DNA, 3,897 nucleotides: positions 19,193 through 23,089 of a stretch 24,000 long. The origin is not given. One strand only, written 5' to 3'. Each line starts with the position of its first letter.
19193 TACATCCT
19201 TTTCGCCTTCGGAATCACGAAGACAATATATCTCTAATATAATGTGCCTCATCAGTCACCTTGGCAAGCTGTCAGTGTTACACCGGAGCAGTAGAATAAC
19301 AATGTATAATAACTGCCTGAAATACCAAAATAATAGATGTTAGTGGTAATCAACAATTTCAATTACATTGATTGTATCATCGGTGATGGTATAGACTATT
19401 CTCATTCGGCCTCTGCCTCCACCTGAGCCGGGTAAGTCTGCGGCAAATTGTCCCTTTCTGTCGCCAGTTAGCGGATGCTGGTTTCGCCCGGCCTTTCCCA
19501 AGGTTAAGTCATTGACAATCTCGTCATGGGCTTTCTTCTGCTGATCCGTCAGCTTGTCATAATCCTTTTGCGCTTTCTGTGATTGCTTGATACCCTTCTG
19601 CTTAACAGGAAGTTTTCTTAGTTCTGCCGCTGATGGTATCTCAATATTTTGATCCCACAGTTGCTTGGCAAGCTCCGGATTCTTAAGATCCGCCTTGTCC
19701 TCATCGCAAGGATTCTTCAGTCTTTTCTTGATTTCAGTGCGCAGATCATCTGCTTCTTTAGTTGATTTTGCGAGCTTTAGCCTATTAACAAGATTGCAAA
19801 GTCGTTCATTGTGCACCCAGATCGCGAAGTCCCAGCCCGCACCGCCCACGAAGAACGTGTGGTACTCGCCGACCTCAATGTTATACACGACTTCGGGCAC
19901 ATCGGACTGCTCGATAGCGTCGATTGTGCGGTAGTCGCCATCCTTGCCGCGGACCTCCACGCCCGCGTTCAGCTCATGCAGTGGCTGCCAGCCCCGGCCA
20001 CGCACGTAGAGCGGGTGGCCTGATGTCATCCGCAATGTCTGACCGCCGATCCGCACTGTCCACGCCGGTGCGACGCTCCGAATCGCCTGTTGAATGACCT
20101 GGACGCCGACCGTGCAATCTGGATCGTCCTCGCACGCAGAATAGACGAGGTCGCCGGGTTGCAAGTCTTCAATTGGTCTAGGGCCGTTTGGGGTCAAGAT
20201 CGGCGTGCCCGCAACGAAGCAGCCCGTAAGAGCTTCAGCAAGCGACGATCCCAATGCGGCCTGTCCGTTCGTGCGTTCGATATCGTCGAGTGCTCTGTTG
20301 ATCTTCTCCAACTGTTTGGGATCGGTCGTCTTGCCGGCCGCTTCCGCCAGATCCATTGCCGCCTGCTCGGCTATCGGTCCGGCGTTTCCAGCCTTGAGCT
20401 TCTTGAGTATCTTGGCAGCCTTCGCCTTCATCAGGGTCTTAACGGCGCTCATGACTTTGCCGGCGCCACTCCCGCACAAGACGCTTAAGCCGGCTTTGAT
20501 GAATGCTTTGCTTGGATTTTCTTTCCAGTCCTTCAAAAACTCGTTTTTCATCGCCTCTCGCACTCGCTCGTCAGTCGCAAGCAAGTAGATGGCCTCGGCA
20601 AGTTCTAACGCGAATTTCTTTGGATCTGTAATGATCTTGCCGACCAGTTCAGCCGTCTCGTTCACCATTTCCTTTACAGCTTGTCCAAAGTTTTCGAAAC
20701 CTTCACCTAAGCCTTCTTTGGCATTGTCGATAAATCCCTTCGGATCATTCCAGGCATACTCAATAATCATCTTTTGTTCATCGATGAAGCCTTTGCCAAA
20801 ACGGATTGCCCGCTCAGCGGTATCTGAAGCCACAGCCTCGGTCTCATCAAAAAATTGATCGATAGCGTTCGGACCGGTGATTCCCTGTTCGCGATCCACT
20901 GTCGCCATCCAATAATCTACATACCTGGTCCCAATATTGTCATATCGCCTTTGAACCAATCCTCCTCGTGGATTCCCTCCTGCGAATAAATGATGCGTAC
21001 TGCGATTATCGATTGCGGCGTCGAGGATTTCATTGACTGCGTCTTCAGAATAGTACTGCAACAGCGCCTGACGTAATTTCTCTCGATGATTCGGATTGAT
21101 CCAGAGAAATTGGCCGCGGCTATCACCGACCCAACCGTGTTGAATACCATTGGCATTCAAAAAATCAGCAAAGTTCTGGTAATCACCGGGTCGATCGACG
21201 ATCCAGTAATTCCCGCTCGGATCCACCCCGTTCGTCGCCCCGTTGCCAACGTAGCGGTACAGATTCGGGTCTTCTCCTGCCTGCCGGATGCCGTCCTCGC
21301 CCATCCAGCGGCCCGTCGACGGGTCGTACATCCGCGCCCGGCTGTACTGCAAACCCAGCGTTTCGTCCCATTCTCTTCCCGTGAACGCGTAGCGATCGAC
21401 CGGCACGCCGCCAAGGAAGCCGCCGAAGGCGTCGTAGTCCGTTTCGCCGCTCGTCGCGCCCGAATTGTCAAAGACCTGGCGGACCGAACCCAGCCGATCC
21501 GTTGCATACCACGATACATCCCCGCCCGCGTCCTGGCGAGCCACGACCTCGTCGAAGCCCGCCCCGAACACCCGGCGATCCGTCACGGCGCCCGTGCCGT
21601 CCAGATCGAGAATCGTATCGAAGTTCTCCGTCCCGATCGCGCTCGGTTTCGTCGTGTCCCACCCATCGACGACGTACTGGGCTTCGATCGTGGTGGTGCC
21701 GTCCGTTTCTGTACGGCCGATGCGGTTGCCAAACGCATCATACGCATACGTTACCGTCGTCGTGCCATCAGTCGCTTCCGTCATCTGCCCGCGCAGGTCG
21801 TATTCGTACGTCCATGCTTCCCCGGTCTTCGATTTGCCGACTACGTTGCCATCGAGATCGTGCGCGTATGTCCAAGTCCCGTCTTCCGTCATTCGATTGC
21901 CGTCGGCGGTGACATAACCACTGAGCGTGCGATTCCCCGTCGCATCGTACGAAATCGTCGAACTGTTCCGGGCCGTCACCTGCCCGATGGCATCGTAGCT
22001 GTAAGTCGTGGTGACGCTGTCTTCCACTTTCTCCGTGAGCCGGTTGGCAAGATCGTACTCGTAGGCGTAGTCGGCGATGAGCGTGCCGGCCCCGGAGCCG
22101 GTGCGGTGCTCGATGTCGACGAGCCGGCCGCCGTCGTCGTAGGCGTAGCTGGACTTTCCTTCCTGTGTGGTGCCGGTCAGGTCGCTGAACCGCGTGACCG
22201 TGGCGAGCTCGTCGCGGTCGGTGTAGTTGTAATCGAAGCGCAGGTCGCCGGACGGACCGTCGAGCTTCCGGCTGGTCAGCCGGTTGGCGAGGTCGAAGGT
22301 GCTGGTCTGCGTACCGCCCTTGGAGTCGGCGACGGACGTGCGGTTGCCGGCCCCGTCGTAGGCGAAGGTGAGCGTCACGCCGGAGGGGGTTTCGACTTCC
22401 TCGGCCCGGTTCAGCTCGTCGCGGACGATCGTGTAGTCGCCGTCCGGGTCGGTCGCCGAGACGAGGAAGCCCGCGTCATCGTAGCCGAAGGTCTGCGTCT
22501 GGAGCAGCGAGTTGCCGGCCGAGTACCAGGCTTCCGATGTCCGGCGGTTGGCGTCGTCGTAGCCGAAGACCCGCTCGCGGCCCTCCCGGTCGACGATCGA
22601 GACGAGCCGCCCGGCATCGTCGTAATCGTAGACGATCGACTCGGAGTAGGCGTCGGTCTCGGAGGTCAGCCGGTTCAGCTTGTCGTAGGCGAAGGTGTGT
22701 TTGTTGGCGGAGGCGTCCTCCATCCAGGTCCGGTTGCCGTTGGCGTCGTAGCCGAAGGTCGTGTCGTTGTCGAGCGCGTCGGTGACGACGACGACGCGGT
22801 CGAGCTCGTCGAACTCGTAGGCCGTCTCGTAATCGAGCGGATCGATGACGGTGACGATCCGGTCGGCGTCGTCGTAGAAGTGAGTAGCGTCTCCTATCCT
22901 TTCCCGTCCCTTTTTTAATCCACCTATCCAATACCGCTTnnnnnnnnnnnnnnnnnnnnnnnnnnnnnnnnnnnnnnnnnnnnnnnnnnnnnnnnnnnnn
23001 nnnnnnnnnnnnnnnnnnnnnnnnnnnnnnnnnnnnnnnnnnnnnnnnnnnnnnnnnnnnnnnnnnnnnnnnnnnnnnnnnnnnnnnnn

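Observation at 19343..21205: Unusual double self-processing C-terminal region: RHS DPxG motif, 328-aa unknown module, HINT domain, Lys-rich linker, RNase-like tip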

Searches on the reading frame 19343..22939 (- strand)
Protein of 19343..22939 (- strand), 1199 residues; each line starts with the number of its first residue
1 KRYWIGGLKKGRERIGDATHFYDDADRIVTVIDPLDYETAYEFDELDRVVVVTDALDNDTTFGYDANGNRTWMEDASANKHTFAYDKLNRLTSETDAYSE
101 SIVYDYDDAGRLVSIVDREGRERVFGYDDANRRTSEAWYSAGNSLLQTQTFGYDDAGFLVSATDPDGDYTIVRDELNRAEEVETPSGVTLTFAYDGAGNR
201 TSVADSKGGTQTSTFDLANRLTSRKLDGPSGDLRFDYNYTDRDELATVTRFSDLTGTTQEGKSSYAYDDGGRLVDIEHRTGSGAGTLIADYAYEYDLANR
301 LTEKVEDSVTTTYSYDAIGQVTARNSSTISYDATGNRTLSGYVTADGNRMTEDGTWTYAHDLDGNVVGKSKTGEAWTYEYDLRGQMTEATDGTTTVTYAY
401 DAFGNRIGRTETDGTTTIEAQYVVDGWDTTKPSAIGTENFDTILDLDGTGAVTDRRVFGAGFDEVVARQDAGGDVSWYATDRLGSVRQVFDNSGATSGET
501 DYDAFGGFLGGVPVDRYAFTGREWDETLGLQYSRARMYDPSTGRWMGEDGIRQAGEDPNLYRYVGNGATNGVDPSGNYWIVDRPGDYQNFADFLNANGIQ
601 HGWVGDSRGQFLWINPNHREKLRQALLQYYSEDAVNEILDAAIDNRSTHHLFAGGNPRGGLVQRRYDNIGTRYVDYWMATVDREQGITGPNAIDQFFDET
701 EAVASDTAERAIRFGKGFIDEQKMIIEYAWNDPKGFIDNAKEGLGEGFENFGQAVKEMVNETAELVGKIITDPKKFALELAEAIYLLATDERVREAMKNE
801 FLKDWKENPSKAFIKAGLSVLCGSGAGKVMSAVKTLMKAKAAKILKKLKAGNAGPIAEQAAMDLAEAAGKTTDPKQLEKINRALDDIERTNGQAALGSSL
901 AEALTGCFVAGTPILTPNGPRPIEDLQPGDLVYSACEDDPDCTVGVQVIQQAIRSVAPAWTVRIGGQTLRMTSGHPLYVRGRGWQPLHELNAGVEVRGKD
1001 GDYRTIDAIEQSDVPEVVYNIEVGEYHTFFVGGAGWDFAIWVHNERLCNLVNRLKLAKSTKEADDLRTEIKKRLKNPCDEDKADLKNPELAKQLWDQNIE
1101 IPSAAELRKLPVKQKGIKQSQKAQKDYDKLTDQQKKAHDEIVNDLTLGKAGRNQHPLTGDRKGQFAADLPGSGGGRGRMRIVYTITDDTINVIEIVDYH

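Call 5: search_protein_families(library=pfam, proteins=[window:19343-22723:-], max_evalue=0.1)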
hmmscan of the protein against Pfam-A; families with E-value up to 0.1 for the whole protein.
window:19343-22723:- (1127 aa): 8 families
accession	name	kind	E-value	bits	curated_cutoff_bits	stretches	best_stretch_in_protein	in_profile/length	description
PF05593.20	RHS_repeat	-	1.1e-30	105.8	22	6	34-63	1-30/38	RHS Repeat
PF07591.16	PT-HINT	-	2.5e-12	47.7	27.7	1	842-973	2-137/137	Pretoxin HINT domain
PF13403.11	Hint_2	-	1.8e-07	32.1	28.4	1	835-863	2-30/147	Hint domain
PF14890.11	Intein_splicing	-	0.0058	16.9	35.8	1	817-962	114-149/155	Intein splicing domain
PF12122.13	Rhomboid_N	-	0.022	15.5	26.2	1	516-561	14-60/86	Cytoplasmic N-terminal domain of rhomboid serine protease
PF08517.17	AXH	-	0.08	13.9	33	0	889-913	59-87/116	Ataxin-1 and HBP1 module (AXH)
PF10049.14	DUF2283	-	0.094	13.3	23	0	21-43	21-43/49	Protein of unknown function (DUF2283)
PF10804.13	DUF2538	-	0.098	12.9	23.9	0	532-571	29-67/155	Protein of unknown function (DUF2538)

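Call 6: search_protein_families(library=ncbifam, proteins=[window:19343-22723:-], max_evalue=0.1)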
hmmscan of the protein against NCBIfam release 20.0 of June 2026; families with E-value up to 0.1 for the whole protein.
window:19343-22723:- (1127 aa): 5 families
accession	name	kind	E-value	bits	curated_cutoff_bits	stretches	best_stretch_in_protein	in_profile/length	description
TIGR01643.1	YD_repeat_2x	repeat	5e-29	99.6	15.8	6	34-67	1-34/42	YD repeat-containing protein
NF041261.1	RHS_core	equivalog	2e-17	62.4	2000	3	12-203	582-760/1261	RHS element core protein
TIGR03696.1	Rhs_assc_core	domain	2.2e-16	60.1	32.5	1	430-504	1-75/76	RHS repeat-associated core domain-containing protein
NF038136.1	rSAM_Rv_intein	exception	0.0087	14.9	700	1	831-922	72-164/574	intein-containing Rv2578c family radical SAM protein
TIGR02385.1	RelE_StbE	subfamily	0.014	15.9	27.9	1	1045-1123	2-81/88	type II toxin-antitoxin system mRNA interferase toxin, RelE/StbE family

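Call 14: find_encoding_contigs(protein=window:19343-22723:-, flank=10000, max_places=6)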
Protein window:19343-22723:- (1127 aa): 2 contigs read that carry it; 2 places shown.
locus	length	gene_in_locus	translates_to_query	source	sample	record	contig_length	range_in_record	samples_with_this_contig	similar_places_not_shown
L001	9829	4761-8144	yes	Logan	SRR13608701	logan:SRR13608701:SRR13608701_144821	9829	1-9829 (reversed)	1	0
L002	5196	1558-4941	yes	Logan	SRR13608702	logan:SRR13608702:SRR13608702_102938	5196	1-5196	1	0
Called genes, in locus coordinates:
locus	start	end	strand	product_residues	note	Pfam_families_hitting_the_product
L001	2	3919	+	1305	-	?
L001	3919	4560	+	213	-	-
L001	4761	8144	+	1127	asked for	PF05593:RHS_repeat (weak), PF25023:TEN_YD-shell, PF07591:PT-HINT, PF13403:Hint_2 (weak)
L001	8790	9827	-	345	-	?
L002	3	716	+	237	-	?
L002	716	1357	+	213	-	-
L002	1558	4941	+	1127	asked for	PF05593:RHS_repeat (weak), PF25023:TEN_YD-shell, PF07591:PT-HINT, PF13403:Hint_2 (weak)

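Call 16: search_protein_families(library=pfam, proteins=[L001:2-3916:+], max_evalue=0.01)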
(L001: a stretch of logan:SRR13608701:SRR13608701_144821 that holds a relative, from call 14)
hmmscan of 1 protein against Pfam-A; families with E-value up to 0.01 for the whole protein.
L001:2-3916:+ (1305 aa): 4 families
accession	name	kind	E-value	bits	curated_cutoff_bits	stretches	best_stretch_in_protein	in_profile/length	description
PF05593.20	RHS_repeat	-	1.9e-84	277.1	22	16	293-328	1-36/38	RHS Repeat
PF08378.17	NERD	-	7.5e-05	23.7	22.1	1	1206-1258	2-56/111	Nuclease-related domain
PF15283.12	DUF4595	-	0.00069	20.1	34.2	0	707-774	22-86/202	Domain of unknown function (DUF4595) with porin-like fold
PF13635.12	DUF4143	-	0.0032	17.7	28.1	1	1195-1259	96-160/160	Domain of unknown function (DUF4143)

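Call 45: list_cluster_members(proteins=[P0001, P0002, P0003, P0004, P0006, window:19343-22723:-])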
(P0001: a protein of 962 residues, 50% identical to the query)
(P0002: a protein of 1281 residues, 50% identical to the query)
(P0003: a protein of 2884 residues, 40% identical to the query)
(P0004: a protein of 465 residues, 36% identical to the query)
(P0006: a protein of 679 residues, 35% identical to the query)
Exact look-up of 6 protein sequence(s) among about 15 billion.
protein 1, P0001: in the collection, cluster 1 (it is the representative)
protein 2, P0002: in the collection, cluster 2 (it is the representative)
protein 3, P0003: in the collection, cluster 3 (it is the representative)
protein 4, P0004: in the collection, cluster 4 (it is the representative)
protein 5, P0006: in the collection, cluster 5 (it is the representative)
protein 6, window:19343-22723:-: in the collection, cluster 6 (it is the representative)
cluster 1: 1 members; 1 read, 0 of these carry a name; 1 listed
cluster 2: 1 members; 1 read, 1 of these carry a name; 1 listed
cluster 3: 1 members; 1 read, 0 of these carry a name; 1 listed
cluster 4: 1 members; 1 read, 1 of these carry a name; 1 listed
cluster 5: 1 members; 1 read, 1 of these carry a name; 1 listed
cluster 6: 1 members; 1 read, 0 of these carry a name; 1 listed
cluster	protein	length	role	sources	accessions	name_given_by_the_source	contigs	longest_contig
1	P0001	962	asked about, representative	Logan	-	-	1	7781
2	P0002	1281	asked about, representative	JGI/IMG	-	RHS repeat-associated protein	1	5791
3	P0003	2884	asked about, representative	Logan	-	-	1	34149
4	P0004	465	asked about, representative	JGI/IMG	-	RHS repeat-associated protein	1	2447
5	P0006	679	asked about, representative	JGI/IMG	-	RHS repeat-associated protein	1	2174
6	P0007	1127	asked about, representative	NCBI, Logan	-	-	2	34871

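Call 54: search_solved_structures(query=window:19343-22939:-, max_evalue=0.01)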
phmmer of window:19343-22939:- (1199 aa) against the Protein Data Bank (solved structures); distinct sequences matched with E-value up to 0.01: 17.
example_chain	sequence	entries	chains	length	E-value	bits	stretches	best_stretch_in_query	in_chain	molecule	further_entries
8h8a_A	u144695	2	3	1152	1.4e-31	112.7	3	20-327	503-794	Putative Rhs-family protein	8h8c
8h8b_A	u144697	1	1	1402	1.1e-30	109.7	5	20-326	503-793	Putative Rhs-family protein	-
8qja_A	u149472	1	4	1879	1.8e-27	99.1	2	21-576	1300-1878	Putative type VI secretion system YD repeat-containing Rhs element Vgr protein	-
9pt5_A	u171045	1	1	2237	5.7e-27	97.4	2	21-578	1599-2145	Teneurin-like protein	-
9ifo_A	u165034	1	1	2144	2.4e-26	95.3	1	21-576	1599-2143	Teneurin-Like Protein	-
7q97_A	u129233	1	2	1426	4.1e-26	94.6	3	104-579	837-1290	Rhs family protein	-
8qjd_A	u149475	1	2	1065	9.1e-24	86.8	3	276-576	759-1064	Salmonella bongori Rhs core domain (residues 360-1420)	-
8qjb_A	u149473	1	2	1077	1e-23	86.7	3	276-576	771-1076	T6SS-associated Rhs core domain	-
8qjc_A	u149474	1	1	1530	1.9e-23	85.8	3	276-576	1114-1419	T6SS-associated Rhs core and toxin domain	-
8cp6_B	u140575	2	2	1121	5.1e-20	74.4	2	20-184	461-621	Toxin protein Tse5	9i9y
8uy4_A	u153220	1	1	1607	8.6e-14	53.8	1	21-133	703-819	Tse15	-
8uxt_A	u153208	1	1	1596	3.2e-13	51.9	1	21-133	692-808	Tse15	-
2lwy_A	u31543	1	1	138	2.2e-12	49.1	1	907-1033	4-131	BACTERIAL INTEIN-LIKE DOMAIN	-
7pq5_L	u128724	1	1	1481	2.5e-12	48.9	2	24-576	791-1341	Tre23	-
9on3_A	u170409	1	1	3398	1.1e-07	33.5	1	355-578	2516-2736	SGS4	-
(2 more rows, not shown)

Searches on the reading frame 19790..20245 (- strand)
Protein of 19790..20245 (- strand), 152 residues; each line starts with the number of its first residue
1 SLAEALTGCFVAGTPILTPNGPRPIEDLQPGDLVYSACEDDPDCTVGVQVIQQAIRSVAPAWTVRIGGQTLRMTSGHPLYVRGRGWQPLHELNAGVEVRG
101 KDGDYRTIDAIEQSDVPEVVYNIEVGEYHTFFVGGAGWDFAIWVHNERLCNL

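Call 52: search_solved_structures(query=window:19790-20245:-, max_evalue=0.01, show_alignments=1)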
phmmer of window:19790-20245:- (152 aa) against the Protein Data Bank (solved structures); distinct sequences matched with E-value up to 0.01: 2.
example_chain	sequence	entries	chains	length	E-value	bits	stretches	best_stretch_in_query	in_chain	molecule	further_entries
2lwy_A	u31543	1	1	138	7.5e-14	55.1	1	9-135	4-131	BACTERIAL INTEIN-LIKE DOMAIN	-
8w20_A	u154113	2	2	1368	0.0002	24.5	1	9-146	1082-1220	Intein C-terminal splicing domain-containing protein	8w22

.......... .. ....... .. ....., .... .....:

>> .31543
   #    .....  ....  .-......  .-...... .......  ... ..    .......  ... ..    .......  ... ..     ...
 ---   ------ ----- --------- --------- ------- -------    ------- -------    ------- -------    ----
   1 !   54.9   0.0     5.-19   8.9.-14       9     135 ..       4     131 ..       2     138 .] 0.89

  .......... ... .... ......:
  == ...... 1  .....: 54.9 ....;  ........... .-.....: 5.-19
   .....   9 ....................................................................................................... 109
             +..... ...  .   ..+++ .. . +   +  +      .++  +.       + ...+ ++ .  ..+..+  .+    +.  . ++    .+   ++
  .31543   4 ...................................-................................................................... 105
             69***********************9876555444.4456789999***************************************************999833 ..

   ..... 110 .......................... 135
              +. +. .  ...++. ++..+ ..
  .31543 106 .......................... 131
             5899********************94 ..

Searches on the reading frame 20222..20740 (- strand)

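Call 23: search_protein_families(library=pfam, proteins=[window:20222-20740:-], max_evalue=10)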
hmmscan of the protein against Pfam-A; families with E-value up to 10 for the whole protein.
window:20222-20740:- (173 aa): 3 families
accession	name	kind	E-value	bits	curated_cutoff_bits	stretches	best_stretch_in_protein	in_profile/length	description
PF11896.14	GlgE_dom_N_S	-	0.016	16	25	1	19-82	105-168/179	Alpha-1,4-glucan:maltose-1-phosphate maltosyltransferase, domain N/S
PF16120.10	DUF4836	-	0.03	13.7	27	1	14-59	34-80/481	Domain of unknown function (DUF4836)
PF02216.22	B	-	0.19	12.2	27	1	58-79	19-40/53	B domain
